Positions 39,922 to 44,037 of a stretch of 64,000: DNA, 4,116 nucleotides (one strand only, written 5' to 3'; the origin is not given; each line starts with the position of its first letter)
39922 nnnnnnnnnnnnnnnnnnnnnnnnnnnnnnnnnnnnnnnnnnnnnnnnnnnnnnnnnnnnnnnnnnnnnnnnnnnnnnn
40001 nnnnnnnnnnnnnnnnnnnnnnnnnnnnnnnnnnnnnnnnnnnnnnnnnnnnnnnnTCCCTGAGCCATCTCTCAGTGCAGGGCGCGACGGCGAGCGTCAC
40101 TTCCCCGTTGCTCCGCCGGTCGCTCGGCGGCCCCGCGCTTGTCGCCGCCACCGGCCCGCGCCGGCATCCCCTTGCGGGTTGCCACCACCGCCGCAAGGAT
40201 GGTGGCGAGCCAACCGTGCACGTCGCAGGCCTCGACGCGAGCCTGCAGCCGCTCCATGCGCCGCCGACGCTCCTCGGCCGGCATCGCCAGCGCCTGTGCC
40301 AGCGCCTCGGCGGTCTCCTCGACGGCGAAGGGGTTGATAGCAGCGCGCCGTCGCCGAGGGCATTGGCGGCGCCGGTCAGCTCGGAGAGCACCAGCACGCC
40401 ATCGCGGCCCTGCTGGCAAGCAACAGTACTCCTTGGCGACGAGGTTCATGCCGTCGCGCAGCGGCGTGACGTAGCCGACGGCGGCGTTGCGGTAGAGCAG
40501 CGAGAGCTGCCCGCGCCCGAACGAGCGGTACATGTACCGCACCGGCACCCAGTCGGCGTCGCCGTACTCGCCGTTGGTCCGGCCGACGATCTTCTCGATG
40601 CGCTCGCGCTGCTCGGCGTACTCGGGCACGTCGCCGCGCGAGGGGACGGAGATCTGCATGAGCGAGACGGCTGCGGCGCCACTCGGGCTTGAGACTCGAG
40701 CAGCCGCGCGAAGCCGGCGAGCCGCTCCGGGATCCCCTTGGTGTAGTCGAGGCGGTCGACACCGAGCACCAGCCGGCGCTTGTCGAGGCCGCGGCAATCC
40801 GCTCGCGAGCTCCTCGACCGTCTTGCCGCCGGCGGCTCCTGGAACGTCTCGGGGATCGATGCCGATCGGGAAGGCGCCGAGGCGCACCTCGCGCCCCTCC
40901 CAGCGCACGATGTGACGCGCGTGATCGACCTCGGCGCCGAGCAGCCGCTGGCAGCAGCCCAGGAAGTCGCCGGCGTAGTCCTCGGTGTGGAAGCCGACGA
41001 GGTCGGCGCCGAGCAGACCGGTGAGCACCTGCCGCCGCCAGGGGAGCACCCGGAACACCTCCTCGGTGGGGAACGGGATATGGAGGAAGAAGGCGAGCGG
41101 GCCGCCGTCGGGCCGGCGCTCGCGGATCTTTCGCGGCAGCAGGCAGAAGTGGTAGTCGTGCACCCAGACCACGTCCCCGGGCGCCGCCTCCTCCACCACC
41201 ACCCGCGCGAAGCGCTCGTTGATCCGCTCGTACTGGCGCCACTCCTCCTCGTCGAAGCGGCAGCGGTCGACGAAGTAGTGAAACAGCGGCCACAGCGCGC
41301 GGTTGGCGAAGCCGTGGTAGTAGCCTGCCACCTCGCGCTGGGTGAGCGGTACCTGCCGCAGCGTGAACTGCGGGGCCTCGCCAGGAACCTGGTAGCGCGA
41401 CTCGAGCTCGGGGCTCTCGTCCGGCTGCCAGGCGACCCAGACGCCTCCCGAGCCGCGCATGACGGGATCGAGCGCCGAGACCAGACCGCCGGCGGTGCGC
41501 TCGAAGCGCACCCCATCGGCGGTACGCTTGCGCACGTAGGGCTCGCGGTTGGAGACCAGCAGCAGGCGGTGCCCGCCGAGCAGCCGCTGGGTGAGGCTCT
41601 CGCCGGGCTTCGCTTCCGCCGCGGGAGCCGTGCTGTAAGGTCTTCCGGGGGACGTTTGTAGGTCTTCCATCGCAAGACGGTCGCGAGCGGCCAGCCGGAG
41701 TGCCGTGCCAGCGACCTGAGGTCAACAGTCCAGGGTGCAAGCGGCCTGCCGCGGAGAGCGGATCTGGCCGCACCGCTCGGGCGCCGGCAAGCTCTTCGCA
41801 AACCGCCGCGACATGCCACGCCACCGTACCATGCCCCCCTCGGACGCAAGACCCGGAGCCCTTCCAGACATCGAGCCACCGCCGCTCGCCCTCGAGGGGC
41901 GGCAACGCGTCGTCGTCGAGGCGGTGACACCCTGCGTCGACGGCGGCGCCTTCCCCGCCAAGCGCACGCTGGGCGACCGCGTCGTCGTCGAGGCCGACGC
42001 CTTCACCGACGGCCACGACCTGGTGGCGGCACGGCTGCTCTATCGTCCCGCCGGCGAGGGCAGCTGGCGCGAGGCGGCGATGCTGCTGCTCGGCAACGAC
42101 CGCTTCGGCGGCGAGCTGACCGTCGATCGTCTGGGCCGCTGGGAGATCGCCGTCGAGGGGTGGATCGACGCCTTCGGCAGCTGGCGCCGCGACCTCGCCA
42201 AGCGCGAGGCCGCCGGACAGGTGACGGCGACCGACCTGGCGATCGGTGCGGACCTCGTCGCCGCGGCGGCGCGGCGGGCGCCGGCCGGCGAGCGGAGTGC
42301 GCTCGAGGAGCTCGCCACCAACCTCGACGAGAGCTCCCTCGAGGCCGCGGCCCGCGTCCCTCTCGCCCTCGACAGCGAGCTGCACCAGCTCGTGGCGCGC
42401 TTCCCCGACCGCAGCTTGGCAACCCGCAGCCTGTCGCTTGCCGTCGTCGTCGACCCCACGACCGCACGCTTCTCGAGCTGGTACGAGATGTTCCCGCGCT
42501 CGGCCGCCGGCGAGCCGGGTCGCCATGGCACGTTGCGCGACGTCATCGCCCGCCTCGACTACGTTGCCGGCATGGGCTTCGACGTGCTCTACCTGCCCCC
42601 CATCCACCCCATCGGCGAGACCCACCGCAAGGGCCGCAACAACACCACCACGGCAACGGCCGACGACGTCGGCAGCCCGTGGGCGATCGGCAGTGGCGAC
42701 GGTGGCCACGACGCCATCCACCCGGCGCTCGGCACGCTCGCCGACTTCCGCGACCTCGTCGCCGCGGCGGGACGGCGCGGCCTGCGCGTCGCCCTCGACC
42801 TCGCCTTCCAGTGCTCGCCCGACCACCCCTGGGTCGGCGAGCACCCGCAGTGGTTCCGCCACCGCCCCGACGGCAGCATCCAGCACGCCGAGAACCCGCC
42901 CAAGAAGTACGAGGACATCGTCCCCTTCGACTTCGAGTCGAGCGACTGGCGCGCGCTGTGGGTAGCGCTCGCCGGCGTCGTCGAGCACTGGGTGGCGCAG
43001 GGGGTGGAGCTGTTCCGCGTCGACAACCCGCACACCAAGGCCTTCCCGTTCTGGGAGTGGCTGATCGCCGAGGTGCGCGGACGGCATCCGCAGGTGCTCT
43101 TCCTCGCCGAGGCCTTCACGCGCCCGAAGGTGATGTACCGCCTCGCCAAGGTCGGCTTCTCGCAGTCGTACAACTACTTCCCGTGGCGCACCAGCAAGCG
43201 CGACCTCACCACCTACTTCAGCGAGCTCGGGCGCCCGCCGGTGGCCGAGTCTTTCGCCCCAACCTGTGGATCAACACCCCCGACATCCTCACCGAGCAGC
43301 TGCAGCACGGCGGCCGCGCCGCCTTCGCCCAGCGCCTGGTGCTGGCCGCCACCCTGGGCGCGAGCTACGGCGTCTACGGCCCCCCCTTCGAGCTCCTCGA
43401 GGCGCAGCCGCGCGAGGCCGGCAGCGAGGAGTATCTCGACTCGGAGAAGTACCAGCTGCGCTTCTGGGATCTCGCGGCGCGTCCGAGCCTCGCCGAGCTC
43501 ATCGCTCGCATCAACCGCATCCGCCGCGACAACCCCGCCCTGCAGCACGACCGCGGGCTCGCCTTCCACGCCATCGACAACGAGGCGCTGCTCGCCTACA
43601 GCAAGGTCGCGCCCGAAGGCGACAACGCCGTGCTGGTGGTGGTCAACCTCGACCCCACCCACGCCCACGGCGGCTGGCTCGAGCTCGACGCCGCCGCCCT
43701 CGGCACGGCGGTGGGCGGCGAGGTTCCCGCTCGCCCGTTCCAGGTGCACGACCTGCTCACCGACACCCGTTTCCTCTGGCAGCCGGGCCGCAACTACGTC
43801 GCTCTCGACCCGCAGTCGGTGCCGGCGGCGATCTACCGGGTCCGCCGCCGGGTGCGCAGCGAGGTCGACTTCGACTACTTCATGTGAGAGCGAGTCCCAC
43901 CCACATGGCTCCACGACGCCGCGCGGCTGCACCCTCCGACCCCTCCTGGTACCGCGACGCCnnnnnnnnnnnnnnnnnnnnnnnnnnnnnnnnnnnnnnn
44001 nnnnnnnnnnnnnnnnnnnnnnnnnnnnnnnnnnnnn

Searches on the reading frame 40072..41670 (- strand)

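Call 45: search_protein_families(library=pfam, proteins=[window:40072-41670:-], max_evalue=0.001)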
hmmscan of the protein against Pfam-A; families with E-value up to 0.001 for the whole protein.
window:40072-41670:- (532 aa): 1 family
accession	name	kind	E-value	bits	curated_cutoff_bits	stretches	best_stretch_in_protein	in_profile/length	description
PF00982.27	Glyco_transf_20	-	1.4e-111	374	32.5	1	35-493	2-469/473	Glycosyltransferase family 20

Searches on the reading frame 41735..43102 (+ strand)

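Call 63: search_protein_families(library=pfam, proteins=[window:41735-43102:+], max_evalue=0.01)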
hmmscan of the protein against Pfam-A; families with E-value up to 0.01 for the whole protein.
window:41735-43102:+ (456 aa): 3 families
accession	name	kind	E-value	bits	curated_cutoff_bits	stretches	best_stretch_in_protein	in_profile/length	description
PF11896.14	GlgE_dom_N_S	-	8.7e-56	189.5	25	1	57-240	1-178/179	Alpha-1,4-glucan:maltose-1-phosphate maltosyltransferase, domain N/S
PF00128.31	Alpha-amylase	-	1.7e-09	37.9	22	1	257-373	8-105/446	Alpha amylase, catalytic domain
PF14871.12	GHL6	-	3.3e-06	27.8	35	1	297-391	9-96/132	Hypothetical glycosyl hydrolase 6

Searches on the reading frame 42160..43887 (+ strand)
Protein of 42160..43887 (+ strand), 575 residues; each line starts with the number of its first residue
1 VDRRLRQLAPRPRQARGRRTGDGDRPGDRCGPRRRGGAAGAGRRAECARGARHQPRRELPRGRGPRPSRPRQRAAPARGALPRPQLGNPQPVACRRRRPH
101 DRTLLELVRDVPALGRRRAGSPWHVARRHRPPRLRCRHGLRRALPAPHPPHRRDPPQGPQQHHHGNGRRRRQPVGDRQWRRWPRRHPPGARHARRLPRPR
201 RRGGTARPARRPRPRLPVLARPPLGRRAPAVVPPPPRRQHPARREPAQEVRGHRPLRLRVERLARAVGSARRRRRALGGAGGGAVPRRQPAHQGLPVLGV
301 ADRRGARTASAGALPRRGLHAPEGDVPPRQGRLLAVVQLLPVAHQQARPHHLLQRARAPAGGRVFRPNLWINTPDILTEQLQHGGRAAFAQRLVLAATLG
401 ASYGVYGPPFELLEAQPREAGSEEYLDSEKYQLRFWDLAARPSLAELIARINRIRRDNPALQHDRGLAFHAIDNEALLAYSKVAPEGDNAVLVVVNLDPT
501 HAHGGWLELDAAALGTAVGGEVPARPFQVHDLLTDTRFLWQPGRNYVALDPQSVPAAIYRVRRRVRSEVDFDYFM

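Call 63: search_protein_families(library=pfam, proteins=[window:42160-43887:+], max_evalue=0.01)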
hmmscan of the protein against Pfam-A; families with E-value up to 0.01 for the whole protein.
window:42160-43887:+ (575 aa): 1 family
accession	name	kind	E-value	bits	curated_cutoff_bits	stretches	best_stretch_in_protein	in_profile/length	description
PF21702.3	GLGE_C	-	1.1e-26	93.3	27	1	469-561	1-87/87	GLGE, C-terminal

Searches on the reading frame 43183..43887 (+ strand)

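Call 45: search_protein_families(library=pfam, proteins=[window:43183-43887:+], max_evalue=0.001)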
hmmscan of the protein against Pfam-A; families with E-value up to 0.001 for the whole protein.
window:43183-43887:+ (234 aa): 2 families
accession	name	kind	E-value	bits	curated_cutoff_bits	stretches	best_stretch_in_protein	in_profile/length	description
PF21702.3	GLGE_C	-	2.5e-27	95.3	27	1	128-220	1-87/87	GLGE, C-terminal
PF11941.14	DUF3459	-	0.00082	20.1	22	0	112-164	7-59/90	Domain of unknown function (DUF3459)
